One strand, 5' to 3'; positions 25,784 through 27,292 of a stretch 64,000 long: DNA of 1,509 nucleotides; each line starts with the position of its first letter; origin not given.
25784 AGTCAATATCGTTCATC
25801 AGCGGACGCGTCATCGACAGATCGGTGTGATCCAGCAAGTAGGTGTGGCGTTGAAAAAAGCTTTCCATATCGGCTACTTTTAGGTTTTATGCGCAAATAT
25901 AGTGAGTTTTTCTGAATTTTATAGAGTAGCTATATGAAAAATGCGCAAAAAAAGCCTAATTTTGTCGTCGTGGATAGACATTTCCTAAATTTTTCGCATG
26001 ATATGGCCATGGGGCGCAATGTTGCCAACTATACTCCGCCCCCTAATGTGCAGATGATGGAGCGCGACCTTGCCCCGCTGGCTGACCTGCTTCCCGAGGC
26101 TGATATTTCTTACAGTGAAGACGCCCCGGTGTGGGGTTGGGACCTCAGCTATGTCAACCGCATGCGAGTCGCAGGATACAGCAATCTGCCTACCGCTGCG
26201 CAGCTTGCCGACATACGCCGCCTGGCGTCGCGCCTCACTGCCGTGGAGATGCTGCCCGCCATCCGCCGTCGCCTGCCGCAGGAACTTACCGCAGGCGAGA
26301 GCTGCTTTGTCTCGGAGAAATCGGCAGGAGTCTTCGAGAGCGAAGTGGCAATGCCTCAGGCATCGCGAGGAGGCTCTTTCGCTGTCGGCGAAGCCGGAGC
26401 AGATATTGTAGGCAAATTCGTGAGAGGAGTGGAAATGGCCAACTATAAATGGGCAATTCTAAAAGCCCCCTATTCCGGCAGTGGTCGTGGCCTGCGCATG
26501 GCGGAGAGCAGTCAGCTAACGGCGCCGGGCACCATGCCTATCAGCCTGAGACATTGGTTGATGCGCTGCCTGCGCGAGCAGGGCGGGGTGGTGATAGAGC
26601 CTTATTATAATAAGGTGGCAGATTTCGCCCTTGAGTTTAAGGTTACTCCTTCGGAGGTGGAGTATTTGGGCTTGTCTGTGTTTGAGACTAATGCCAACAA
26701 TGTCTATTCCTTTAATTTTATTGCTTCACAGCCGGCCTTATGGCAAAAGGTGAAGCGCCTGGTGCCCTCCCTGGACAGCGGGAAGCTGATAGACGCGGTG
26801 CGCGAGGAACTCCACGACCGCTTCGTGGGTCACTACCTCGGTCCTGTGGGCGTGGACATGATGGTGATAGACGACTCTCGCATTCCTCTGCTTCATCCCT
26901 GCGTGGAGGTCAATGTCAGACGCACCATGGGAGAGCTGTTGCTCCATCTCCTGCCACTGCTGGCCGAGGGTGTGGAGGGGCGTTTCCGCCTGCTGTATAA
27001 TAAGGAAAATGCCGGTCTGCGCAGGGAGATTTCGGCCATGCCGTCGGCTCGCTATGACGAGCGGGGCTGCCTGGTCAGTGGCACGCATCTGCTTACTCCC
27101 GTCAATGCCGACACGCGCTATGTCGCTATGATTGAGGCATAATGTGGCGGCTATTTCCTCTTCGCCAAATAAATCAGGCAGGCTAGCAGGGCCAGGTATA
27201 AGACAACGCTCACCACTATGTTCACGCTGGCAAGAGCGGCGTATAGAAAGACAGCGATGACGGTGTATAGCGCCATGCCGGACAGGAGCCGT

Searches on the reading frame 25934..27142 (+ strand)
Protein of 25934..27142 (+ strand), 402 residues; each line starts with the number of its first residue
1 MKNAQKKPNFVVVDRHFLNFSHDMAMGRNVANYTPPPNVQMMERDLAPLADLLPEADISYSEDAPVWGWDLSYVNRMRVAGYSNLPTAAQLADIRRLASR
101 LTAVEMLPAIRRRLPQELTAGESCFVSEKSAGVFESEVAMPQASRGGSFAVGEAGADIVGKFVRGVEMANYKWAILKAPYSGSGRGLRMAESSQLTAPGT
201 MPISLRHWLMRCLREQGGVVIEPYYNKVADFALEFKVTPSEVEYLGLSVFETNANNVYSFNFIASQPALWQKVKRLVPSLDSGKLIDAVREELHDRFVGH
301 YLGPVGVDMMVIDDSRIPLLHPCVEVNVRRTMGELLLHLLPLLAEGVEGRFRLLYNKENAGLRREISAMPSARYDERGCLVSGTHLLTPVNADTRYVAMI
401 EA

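Call 14: search_protein_families(library=pfam, proteins=[window:25934-27142:+], max_evalue=0.01)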
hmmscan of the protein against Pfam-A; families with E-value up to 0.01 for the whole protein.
window:25934-27142:+ (402 aa): 0 families

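Call 15: search_protein_families(library=ncbifam, proteins=[window:25934-27142:+], max_evalue=0.01)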
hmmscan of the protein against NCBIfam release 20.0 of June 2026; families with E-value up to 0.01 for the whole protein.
window:25934-27142:+ (402 aa): 0 families

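Call 16: find_homologous_proteins(query=window:25934-27142:+)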
Query window:25934-27142:+ (402 aa): 1520 proteins with E <= 0.001 among 8000 candidates; the best 120 are listed.
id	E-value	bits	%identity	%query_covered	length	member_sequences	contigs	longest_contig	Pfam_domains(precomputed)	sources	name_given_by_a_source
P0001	1.1e-250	849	95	100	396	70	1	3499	-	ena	-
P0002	1.5e-172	592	68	100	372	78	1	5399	-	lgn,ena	-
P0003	2.0e-128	447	55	96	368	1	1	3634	-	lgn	-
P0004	2.1e-122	427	53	96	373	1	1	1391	-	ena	-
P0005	3.1e-120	420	54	97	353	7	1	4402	-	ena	-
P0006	5.1e-119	416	55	93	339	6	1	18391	-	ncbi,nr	ncbi:MAG: hypothetical protein J6129_01240 [Bacteroidaceae bacterium]|nr:hypothetical protein [Bacte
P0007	1.2e-118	415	53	100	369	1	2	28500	-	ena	-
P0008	3.7e-117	410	51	100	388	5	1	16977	-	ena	-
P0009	1.1e-115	405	50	100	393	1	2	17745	-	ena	-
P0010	9.3e-114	399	52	97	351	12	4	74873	-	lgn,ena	-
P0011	1.1e-110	389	52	96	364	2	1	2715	-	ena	-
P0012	1.0e-109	385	51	96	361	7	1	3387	-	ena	-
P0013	2.7e-109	384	50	96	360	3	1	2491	-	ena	-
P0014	2.2e-108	381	49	96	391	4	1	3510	-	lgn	-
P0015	5.7e-106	373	50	96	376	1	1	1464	-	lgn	-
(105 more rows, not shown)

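Call 22: find_encoding_contigs(protein=P0002, flank=3000, max_places=3)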
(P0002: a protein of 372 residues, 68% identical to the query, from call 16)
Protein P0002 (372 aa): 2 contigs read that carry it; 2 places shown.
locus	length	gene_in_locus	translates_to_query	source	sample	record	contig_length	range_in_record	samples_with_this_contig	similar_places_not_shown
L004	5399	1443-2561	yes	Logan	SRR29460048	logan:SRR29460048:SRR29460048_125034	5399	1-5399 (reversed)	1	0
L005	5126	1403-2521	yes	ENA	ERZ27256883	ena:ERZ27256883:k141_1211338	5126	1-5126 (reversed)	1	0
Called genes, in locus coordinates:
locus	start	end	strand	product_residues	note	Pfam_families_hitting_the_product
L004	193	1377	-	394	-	PF13173:AAA_14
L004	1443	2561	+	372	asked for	-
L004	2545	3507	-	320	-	-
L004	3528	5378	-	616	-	PF01136:Peptidase_U32, PF12392:DUF3656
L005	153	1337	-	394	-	PF13173:AAA_14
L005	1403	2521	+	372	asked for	-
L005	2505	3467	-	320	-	-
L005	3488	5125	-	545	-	?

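Call 27: find_encoding_contigs(protein=P0001, flank=3000, max_places=3)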
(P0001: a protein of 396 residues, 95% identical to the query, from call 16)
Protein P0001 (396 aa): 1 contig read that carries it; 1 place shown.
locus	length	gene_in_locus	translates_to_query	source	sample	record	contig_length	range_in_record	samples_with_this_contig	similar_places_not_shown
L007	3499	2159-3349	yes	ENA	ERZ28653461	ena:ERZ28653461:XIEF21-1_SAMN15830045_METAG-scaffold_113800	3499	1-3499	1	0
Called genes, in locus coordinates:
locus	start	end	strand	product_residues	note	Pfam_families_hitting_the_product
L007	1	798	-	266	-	?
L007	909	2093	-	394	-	PF13173:AAA_14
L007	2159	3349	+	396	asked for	-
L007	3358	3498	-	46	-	?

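Call 71: predict_structure(alignment_id=A8)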
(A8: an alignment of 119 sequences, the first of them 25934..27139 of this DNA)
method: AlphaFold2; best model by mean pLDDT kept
length: 402 residues; sequences in the alignment: 119
mean_pLDDT: 91.1   pTM: 0.89
mean pLDDT of the five models: 91.1, 90.0, 90.0, 89.6, 89.2
residues with pLDDT >= 90: 327; 70-90: 34; 50-70: 25; < 50: 16
segments of 3 or more residues with pLDDT < 50: 1-3, 7-13, 143-146
pLDDT, mean of each block of 10 residues (from residue 1): 47 67 96 95 95 94 96 97 98 98 98 97 91 62 50 65 82 95 89 90 94 95 96 98 98 93 98 98 99 98 98 94 98 97 98 97 98 98 98 97 98
secondary structure, 60 per line:
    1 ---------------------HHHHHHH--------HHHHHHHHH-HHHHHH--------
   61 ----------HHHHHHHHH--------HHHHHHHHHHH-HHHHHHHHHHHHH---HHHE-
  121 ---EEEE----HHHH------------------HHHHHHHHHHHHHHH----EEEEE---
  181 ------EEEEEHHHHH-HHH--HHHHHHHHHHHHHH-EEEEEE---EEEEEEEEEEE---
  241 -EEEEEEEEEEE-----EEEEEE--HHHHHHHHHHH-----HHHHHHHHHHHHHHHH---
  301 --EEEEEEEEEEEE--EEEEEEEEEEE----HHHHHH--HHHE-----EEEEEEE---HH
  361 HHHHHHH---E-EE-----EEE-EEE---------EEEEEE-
elements in order: H22-28 H37-45 H47-52 H71-79 H88-98 H100-112 E124-127 H132-135 H154-168 E173-177 E187-191 H192-196 H203-216 E218-223 E227-237 E242-252 E258-263 H266-276 H282-297 E303-314 E317-327 H332-337 E349-355 H359-367 E380-382 E384-386 E396-401
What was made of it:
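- The insert coincides with the low-pLDDT segment (call 71).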

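Call 74: fold_search(model_id=the predicted structure, library=pdb)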
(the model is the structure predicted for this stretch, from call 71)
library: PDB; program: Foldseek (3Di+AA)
matches with E <= 10: 984; with E <= 0.001: 478
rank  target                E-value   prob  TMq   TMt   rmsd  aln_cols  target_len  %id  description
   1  8ynd_A                1.7e-12  1.00  0.48  0.47   9.0       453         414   15  ATP-grasp peptide ligase from Streptomyces (released 2025-02-19)
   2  8ynq_C                5.6e-12  1.00  0.52  0.51   7.1       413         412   14  ATP-grasp peptide ligase from Streptomyces (released 2025-02-19)
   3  7r8q_B                7.5e-12  1.00  0.47  0.48   9.4       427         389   13  Closed form of SAOUHSC_02373 in complex with ADP, citrate, Mg2+ and Na+ (released 2022-09-14)
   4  8ynd_D                7.9e-12  1.00  0.47  0.46   6.6       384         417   14  ATP-grasp peptide ligase from Streptomyces (released 2025-02-19)
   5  8ynd_H                8.4e-12  1.00  0.46  0.45   7.1       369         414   14  ATP-grasp peptide ligase from Streptomyces (released 2025-02-19)
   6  8ynq_B                1.2e-11  1.00  0.50  0.49   7.5       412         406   14  ATP-grasp peptide ligase from Streptomyces (released 2025-02-19)
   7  7r8q_A                1.2e-11  1.00  0.46  0.47   8.6       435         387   13  Closed form of SAOUHSC_02373 in complex with ADP, citrate, Mg2+ and Na+ (released 2022-09-14)
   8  8ynd_F                1.6e-11  1.00  0.51  0.50   5.2       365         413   14  ATP-grasp peptide ligase from Streptomyces (released 2025-02-19)
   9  8ynd_G                2.0e-11  1.00  0.45  0.44   6.9       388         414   15  ATP-grasp peptide ligase from Streptomyces (released 2025-02-19)
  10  8ynd_B                3.7e-11  1.00  0.50  0.48   5.6       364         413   12  ATP-grasp peptide ligase from Streptomyces (released 2025-02-19)
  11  8ynq_A                5.2e-11  1.00  0.46  0.46   6.9       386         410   16  ATP-grasp peptide ligase from Streptomyces (released 2025-02-19)
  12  8ynd_E                7.9e-11  1.00  0.47  0.46   7.5       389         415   15  ATP-grasp peptide ligase from Streptomyces (released 2025-02-19)
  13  7r8p                  8.9e-11  1.00  0.41  0.45   9.3       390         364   14  Open form of SAOUHSC_02373 in complex with ADP, Mg2+ and Na+ (released 2022-09-14)
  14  8ynq_D                1.1e-10  1.00  0.50  0.50   7.2       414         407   14  ATP-grasp peptide ligase from Streptomyces (released 2025-02-19)
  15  8ynd_C                1.1e-10  1.00  0.46  0.46   6.1       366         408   14  ATP-grasp peptide ligase from Streptomyces (released 2025-02-19)
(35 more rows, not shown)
